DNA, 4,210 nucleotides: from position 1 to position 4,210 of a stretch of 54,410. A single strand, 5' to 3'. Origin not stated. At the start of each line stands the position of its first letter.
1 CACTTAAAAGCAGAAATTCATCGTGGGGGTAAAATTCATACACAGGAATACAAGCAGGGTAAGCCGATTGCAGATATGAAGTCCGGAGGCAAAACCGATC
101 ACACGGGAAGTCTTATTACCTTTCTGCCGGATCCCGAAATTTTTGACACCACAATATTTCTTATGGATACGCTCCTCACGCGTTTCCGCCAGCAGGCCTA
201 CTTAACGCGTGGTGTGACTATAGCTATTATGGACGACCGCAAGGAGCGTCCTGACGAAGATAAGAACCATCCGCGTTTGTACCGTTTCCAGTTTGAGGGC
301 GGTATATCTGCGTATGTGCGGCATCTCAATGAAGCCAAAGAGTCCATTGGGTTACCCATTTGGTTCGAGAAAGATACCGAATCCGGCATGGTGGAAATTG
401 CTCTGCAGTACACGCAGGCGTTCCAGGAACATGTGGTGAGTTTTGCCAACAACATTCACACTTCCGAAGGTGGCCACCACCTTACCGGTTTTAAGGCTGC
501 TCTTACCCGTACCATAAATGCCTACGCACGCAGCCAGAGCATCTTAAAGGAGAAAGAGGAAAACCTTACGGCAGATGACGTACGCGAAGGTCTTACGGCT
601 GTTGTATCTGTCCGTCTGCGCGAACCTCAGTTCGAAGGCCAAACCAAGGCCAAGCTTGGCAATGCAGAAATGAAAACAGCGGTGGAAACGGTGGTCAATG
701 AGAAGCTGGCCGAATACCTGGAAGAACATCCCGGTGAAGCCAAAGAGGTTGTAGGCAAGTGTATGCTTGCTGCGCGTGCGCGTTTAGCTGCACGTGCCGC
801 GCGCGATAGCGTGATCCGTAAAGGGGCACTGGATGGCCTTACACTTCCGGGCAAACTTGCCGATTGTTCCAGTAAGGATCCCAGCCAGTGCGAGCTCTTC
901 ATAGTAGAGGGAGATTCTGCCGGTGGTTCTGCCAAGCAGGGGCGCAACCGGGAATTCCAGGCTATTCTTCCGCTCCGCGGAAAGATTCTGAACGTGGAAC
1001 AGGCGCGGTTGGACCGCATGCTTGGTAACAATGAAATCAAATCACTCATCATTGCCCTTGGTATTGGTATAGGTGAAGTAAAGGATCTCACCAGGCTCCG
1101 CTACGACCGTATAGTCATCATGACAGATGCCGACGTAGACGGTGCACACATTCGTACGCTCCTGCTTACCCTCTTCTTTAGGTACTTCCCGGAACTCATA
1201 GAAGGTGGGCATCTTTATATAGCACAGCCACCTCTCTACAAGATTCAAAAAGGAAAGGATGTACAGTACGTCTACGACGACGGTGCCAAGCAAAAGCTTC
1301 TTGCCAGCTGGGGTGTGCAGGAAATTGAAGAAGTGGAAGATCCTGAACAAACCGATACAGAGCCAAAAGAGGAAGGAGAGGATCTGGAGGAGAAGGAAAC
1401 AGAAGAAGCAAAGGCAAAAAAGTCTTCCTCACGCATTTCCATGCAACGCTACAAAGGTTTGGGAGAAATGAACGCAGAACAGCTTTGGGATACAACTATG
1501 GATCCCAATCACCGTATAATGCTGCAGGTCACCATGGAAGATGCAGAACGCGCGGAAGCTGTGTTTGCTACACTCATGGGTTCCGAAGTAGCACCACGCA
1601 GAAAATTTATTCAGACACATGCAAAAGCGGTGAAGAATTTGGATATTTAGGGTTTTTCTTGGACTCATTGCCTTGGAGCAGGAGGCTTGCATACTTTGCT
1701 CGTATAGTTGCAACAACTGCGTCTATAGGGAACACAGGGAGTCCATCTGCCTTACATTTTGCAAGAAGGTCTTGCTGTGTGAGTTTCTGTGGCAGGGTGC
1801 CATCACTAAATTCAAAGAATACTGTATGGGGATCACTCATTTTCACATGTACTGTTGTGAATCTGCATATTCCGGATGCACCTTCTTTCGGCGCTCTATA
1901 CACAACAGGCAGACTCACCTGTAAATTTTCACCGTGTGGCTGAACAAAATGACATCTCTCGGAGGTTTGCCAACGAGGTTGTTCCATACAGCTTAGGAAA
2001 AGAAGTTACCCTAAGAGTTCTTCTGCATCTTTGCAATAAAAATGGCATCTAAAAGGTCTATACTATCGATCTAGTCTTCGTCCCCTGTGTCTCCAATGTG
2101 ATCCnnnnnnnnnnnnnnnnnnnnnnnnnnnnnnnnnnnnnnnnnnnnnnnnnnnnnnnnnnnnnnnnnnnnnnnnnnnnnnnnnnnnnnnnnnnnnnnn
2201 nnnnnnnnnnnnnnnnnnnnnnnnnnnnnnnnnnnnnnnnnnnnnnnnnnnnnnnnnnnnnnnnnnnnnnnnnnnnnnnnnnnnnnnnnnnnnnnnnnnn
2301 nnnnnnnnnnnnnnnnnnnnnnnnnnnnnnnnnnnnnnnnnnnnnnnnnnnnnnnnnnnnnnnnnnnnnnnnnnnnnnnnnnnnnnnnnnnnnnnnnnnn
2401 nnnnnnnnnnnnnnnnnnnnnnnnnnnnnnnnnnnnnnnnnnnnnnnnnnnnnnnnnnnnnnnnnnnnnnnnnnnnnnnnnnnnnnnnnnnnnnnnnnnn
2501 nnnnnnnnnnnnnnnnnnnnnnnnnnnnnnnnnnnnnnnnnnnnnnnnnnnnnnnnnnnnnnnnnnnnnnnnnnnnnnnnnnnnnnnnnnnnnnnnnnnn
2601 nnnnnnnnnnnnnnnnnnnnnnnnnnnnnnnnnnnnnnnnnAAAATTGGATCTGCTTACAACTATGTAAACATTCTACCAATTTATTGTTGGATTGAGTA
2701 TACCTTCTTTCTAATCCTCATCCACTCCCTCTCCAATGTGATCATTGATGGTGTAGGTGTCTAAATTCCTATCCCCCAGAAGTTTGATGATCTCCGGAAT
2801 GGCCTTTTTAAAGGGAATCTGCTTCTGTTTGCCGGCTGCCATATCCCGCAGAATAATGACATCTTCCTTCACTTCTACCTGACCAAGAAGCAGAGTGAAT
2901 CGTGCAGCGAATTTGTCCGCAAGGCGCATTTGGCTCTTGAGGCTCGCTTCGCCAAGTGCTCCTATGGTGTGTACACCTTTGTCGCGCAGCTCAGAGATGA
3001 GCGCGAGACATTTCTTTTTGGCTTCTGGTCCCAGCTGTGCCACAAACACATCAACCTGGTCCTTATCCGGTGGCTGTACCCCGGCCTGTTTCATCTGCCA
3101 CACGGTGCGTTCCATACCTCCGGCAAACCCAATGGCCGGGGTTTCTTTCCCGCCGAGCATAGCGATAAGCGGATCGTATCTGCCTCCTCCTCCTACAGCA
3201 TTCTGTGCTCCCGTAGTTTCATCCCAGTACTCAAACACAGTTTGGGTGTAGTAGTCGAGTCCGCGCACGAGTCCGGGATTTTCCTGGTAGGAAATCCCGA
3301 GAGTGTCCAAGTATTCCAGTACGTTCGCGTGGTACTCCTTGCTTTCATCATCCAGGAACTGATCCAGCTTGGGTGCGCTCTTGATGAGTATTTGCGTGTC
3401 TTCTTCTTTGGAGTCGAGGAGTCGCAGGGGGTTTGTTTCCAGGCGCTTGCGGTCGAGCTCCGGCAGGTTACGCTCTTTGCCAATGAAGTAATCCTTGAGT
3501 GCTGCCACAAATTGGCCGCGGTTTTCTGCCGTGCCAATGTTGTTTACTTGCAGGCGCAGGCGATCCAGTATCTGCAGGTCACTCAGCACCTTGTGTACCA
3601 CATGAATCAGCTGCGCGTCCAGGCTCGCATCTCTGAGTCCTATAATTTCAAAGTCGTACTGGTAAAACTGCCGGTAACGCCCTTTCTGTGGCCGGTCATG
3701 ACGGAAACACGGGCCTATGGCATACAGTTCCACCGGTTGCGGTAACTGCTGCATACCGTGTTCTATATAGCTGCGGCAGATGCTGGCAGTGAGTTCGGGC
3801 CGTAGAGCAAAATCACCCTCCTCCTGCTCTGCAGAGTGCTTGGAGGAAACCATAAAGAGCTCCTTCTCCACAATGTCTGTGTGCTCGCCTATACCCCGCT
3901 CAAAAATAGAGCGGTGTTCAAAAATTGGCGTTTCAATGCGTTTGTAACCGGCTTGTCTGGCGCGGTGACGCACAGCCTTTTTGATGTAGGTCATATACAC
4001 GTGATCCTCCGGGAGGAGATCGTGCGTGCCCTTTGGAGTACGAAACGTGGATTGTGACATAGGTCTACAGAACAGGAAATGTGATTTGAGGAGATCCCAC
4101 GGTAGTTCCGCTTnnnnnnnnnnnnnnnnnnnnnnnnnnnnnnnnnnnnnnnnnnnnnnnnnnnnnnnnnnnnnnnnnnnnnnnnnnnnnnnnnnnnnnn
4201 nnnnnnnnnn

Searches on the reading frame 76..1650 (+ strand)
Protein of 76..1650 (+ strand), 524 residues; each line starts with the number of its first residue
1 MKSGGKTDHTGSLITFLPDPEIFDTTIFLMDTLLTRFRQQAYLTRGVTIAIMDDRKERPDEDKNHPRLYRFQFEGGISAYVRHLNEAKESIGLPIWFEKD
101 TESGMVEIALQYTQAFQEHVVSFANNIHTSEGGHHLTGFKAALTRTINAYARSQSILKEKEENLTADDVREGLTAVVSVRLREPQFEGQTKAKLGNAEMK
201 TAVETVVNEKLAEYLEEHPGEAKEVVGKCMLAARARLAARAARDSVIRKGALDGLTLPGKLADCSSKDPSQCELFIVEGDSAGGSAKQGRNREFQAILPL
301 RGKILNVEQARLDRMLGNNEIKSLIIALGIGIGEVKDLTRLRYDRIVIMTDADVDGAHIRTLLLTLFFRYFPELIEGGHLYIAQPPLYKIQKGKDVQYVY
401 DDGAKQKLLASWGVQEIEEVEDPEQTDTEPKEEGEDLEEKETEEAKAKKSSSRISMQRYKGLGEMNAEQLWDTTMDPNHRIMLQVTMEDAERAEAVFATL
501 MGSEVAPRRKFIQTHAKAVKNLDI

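Call 38: search_protein_families(library=pfam, proteins=[window:76-1650:+], max_evalue=0.001)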
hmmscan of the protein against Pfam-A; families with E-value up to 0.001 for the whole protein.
window:76-1650:+ (524 aa): 3 families
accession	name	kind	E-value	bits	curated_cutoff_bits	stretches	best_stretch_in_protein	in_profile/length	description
PF00204.31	DNA_gyraseB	-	3.9e-59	199.4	27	1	76-244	1-172/173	DNA gyrase B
PF00986.26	DNA_gyraseB_C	-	1.1e-29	102.7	29.8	1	453-513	3-63/63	DNA gyrase B subunit, carboxyl terminus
PF01751.28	Toprim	-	1.2e-19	70.7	23.1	1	273-384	1-95/96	Toprim domain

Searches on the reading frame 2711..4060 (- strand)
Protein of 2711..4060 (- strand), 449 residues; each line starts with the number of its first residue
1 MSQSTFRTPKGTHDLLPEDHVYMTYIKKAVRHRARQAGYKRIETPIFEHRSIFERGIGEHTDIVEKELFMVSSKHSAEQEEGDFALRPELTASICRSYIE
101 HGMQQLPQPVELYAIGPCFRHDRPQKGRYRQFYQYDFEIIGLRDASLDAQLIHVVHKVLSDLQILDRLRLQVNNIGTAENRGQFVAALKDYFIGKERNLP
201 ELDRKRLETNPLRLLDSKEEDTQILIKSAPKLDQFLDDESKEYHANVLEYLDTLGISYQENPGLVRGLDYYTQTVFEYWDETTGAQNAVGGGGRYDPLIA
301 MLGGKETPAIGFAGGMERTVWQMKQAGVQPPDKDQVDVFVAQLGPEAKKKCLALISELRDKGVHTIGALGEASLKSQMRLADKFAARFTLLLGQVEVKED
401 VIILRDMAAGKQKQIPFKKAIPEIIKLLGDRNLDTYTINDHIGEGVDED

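Call 38: search_protein_families(library=pfam, proteins=[window:2711-4060:-], max_evalue=0.001)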
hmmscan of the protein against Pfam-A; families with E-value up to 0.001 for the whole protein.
window:2711-4060:- (449 aa): 3 families
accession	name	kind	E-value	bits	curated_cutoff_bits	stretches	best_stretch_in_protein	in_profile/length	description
PF13393.11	tRNA-synt_His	-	2.5e-34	119.4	25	1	11-317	1-306/308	Histidyl-tRNA synthetase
PF00587.30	tRNA-synt_2b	-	1e-14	55.4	29.3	1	79-290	5-132/179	tRNA synthetase class II core domain (G, H, P, S and T)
PF03129.25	HGTP_anticodon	-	7.5e-10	39.3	21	1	337-426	1-93/94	Anticodon binding domain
